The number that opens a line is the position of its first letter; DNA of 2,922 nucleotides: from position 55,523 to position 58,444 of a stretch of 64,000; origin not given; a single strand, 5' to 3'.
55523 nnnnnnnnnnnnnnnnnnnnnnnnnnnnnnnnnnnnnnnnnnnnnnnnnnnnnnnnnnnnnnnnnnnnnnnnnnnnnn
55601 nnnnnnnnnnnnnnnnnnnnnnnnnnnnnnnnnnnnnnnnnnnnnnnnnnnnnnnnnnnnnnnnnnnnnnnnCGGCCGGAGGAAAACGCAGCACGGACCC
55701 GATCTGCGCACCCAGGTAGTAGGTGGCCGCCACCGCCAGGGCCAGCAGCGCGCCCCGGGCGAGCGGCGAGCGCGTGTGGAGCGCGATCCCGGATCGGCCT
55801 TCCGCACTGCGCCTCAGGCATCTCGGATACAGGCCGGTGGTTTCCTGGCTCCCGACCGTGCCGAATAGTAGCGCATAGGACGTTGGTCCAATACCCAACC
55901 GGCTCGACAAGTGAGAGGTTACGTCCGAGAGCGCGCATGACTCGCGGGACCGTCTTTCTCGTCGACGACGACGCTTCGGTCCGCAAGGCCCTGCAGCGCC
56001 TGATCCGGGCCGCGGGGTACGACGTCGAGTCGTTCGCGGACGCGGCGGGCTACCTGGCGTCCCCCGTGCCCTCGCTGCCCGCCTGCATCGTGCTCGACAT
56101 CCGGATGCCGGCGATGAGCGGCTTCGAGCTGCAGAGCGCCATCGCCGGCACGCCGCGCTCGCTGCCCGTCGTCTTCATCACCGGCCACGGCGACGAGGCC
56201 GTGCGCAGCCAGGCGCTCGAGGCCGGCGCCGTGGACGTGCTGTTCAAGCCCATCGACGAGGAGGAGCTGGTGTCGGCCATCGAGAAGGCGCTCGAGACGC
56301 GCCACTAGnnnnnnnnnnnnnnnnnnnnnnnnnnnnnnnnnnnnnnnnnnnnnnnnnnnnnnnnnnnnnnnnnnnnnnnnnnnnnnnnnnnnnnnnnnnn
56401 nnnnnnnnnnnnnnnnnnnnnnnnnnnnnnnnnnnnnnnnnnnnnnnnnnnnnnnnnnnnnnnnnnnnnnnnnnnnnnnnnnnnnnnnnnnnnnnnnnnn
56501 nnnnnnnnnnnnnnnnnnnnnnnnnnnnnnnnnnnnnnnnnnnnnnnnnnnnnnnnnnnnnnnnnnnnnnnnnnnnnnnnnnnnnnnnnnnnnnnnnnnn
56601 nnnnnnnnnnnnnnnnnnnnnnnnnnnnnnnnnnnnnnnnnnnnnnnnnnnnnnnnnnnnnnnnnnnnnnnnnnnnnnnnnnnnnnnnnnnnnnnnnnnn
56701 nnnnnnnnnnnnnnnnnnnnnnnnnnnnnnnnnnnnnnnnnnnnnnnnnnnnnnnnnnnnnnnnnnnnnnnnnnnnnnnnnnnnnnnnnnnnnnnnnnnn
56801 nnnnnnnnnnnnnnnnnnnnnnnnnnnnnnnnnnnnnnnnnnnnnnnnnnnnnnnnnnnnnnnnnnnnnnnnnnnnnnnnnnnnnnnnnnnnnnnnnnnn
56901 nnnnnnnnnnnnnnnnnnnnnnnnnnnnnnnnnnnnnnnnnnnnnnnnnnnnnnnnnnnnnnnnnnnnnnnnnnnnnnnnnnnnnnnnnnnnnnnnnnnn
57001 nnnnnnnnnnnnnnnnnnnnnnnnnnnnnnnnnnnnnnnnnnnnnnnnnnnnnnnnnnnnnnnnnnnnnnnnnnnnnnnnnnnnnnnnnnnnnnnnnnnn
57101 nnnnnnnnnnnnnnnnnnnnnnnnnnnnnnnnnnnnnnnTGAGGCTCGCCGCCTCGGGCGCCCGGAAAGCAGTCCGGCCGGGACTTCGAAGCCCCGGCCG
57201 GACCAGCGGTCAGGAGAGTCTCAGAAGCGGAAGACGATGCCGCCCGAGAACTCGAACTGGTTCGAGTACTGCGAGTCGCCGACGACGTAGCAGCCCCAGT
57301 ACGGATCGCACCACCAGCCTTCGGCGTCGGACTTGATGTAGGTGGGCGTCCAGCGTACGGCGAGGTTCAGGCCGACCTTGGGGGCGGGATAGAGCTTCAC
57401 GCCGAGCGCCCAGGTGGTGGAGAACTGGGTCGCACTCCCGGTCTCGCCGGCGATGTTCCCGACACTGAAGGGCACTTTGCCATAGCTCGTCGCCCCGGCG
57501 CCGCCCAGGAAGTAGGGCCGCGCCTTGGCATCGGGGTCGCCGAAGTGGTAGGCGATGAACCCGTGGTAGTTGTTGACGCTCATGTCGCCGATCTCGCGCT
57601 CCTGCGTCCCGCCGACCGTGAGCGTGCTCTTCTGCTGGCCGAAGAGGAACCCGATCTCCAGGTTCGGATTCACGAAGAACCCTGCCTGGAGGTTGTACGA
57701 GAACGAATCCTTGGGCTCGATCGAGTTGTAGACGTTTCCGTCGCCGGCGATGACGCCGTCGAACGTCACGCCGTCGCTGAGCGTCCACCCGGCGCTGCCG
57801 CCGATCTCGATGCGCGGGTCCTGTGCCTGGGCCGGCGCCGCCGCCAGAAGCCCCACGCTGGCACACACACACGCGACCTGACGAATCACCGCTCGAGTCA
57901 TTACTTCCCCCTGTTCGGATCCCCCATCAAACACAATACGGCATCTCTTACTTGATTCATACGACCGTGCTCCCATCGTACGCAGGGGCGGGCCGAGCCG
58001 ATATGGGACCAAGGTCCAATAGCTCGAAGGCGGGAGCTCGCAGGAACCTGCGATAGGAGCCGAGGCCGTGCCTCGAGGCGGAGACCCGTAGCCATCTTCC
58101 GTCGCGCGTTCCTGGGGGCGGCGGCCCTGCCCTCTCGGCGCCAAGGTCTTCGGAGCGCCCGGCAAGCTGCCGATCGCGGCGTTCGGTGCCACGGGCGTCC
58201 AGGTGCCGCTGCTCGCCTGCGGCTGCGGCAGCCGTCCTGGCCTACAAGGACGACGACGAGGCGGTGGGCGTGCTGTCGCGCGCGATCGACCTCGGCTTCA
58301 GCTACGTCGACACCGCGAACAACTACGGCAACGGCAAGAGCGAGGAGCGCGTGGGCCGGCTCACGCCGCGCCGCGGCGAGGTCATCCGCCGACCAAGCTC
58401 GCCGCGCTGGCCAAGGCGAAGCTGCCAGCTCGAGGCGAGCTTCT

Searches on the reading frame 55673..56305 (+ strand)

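Call 27: search_protein_families(library=pfam, proteins=[window:55673-56305:+], max_evalue=0.001)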
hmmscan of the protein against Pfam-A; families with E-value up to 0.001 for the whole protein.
window:55673-56305:+ (211 aa): 1 family
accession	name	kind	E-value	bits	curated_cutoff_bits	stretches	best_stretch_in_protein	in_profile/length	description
PF00072.30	Response_reg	-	1.1e-27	96.8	30.2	1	94-204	1-111/111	Response regulator receiver domain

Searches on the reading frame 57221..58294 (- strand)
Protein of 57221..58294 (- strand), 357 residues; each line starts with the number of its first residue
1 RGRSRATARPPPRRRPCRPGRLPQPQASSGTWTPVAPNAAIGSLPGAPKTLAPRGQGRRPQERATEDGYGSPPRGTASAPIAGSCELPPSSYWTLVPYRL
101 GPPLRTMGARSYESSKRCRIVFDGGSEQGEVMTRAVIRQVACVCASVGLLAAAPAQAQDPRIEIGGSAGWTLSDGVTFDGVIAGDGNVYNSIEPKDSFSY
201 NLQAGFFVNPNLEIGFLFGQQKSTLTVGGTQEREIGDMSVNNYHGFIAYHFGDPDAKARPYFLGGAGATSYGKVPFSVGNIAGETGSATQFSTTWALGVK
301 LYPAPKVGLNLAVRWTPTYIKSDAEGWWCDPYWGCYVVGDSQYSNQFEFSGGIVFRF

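Call 27: search_protein_families(library=pfam, proteins=[window:57221-58294:-], max_evalue=0.001)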
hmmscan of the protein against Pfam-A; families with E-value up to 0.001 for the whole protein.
window:57221-58294:- (357 aa): 1 family
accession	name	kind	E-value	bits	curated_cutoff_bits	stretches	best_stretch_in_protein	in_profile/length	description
PF13505.12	OMP_b-brl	-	2e-11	44.8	28.7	1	143-339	2-158/175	Outer membrane protein beta-barrel domain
